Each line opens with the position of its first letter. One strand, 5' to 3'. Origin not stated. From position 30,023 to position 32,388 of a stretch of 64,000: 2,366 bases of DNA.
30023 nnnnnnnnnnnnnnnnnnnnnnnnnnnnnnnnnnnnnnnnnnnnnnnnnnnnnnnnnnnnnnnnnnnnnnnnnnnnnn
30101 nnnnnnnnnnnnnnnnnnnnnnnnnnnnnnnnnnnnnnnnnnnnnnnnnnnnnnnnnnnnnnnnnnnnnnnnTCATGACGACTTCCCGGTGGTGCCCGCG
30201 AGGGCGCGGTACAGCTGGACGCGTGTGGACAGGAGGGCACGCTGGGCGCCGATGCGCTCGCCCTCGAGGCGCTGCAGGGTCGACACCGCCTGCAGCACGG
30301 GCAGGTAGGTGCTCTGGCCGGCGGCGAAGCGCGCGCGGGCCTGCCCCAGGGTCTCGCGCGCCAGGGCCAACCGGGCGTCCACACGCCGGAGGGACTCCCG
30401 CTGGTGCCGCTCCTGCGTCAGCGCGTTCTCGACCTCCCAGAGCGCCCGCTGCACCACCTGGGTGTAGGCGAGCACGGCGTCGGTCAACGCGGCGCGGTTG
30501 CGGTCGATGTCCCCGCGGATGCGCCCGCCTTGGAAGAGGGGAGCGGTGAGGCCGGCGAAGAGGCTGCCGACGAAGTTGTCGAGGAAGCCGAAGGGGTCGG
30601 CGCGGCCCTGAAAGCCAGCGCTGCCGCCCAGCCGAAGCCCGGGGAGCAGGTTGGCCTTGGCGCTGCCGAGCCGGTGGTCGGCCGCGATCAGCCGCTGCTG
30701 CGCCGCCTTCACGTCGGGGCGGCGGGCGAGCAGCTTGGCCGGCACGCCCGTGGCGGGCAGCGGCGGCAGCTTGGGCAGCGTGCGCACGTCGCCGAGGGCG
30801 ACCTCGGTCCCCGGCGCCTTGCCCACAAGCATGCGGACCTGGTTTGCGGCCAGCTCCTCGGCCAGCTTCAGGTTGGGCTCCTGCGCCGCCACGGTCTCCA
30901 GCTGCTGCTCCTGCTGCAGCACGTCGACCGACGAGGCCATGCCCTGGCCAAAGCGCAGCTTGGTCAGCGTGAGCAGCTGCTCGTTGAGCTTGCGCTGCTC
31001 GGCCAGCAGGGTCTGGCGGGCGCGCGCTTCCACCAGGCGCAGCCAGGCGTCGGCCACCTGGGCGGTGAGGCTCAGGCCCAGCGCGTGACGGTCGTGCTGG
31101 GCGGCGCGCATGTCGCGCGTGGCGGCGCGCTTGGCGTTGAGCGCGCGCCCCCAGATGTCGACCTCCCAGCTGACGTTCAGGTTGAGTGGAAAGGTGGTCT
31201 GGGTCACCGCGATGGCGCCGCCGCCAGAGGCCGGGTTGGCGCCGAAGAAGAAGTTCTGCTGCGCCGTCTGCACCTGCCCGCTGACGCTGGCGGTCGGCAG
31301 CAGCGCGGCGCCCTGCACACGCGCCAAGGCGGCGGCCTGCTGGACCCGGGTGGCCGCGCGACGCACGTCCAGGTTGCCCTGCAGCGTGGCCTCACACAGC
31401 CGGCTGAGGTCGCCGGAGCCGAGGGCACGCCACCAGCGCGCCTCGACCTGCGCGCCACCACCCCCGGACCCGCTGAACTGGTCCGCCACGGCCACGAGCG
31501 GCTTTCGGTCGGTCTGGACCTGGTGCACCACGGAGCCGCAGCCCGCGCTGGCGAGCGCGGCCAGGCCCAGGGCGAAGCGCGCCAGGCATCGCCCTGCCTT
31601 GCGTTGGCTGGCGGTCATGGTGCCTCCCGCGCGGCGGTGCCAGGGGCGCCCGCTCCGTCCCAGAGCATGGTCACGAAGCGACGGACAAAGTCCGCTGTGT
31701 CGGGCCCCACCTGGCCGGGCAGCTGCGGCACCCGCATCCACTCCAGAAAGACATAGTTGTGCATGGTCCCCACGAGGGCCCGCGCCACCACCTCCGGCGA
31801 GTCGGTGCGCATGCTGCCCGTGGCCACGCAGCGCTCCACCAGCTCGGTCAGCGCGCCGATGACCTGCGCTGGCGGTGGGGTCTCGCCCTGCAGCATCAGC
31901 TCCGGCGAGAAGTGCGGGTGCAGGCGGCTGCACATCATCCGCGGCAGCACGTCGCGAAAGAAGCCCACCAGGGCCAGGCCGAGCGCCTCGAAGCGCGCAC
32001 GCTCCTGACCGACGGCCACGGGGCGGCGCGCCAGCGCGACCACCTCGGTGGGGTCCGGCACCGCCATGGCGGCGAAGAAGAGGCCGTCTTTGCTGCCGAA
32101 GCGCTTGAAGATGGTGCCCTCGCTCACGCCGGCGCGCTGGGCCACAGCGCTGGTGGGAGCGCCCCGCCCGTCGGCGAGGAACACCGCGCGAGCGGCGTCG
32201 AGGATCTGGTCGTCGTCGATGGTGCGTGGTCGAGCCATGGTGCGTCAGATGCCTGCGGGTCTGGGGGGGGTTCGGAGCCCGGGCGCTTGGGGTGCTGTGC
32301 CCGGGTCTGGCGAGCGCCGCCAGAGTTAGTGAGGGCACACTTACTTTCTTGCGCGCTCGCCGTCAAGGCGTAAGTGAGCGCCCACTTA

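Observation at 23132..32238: TetR-OMF-MFP-RND efflux operon translationally coupled to an octaheme cytochrome c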

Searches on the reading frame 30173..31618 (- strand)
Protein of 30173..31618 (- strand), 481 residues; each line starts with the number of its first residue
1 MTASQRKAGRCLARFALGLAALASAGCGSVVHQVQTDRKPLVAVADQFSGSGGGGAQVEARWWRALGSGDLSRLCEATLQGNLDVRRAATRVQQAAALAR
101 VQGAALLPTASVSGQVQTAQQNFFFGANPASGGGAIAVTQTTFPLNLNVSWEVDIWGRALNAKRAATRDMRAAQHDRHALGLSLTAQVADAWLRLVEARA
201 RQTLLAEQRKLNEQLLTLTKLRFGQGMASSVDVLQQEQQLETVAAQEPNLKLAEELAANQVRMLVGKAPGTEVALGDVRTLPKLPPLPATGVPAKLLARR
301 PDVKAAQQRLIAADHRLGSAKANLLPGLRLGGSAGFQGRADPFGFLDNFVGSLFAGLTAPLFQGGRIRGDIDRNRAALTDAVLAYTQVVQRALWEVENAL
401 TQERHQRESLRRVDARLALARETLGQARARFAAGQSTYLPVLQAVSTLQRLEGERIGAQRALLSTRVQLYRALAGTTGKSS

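Call 8: search_protein_families(library=pfam, proteins=[window:30173-31618:-], max_evalue=0.01)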
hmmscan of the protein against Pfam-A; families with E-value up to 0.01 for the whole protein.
window:30173-31618:- (481 aa): 1 family
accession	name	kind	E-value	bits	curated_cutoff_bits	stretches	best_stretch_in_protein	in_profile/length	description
PF02321.23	OEP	-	5.2e-44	150.7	22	2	294-473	6-186/187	Outer membrane efflux protein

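Call 9: search_protein_families(library=ncbifam, proteins=[window:30173-31618:-], max_evalue=0.01)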
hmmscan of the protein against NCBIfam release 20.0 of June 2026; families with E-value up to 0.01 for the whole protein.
window:30173-31618:- (481 aa): 9 families
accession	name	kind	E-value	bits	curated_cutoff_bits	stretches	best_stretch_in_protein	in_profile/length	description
TIGR01845.1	outer_NodT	subfamily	6.6e-75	252.7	210.05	1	19-475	2-459/460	efflux transporter outer membrane subunit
NF033143.1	efflux_OM_AdeK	equivalog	1.1e-42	146.4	900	1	21-476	17-461/480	multidrug efflux RND transporter AdeIJK outer membrane channel subunit AdeK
NF033142.1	efflux_OM_AdeC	exception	2.1e-36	125.6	975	1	44-479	37-464/465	multidrug efflux RND transporter AdeABC outer membrane channel subunit AdeC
NF047721.1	ToxDrgExpTdeA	equivalog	1.2e-24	87.1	550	1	57-475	45-451/455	toxin/drug exporter TdeA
NF007347.1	PRK09837.1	subfamily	4.4e-23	81.9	598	1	21-475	12-457/461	Cu(I)/Ag(I) efflux RND transporter outer membrane protein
TIGR01844.1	type_I_sec_TolC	subfamily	1.7e-22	80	225.15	1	73-472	7-396/414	TolC family outer membrane protein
NF007390.0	PRK09915.1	equivalog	2e-19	69.6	597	1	58-463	56-472/488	MdtP family multidrug efflux transporter outer membrane subunit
NF008524.1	PRK11459.1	equivalog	7.1e-19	67.9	650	1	22-475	17-474/478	multidrug resistance outer membrane protein MdtQ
NF007002.0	PRK09465.1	equivalog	4.4e-09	35.4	495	1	70-450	25-400/460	outer membrane channel protein TolC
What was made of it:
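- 30173..31618 (-): Outer-membrane factor, NodT-type lipoprotein (481 aa). Its ATGA start overlaps the tetR stop. PF02321 OEP; TIGR01845 outer_NodT scores 252.7 bits, above the cut-off of 210 (calls 8, 9).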

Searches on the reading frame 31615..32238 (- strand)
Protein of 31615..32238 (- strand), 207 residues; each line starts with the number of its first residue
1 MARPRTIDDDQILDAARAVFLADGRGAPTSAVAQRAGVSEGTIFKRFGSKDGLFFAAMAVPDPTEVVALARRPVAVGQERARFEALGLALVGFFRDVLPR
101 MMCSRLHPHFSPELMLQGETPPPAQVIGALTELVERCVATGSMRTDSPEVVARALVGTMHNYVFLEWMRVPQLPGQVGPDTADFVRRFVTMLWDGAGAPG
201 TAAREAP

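Call 8: search_protein_families(library=pfam, proteins=[window:31615-32238:-], max_evalue=0.01)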
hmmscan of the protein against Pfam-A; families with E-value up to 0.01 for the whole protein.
window:31615-32238:- (207 aa): 2 families
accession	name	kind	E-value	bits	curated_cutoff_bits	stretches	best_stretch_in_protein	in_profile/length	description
PF00440.29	TetR_N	-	2.3e-12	47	24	1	12-57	1-47/47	Bacterial regulatory proteins, tetR family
PF14246.11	TetR_C_7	-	0.0047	17.3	22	1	123-191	45-112/119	AefR-like transcriptional repressor, C-terminal domain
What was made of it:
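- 31615..32238 (-): TetR-family repressor (207 aa). PF00440 TetR_N, E=2.3e-12 (call 8).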

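Call 9: search_protein_families(library=ncbifam, proteins=[window:31615-32238:-], max_evalue=0.01)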
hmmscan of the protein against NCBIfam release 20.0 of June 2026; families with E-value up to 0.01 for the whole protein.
window:31615-32238:- (207 aa): 6 families
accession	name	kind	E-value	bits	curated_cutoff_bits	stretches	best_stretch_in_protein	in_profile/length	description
TIGR03384.1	betaine_BetI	equivalog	8.3e-06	25.6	201.3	1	7-58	8-60/189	choline-binding transcriptional repressor BetI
NF053731.1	TransRegFasRMycb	equivalog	5.1e-05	23.1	330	1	4-63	8-68/199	HTH-type transcriptional activator FasR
NF001978.0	PRK00767.1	equivalog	9e-05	22.3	118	1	6-58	8-61/197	transcriptional regulator BetI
NF041196.1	ScbR_bind_reg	equivalog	0.00083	19.6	150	1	10-62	9-62/191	ScbR family autoregulator-binding transcription factor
NF053878.1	FATransRegFadRBac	equivalog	0.0012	18.7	200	1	10-54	6-51/190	fatty acid metabolism transcriptional regulator FadR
TIGR03613.1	RutR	equivalog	0.0026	17.6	368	1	10-58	11-60/202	pyrimidine utilization regulatory protein R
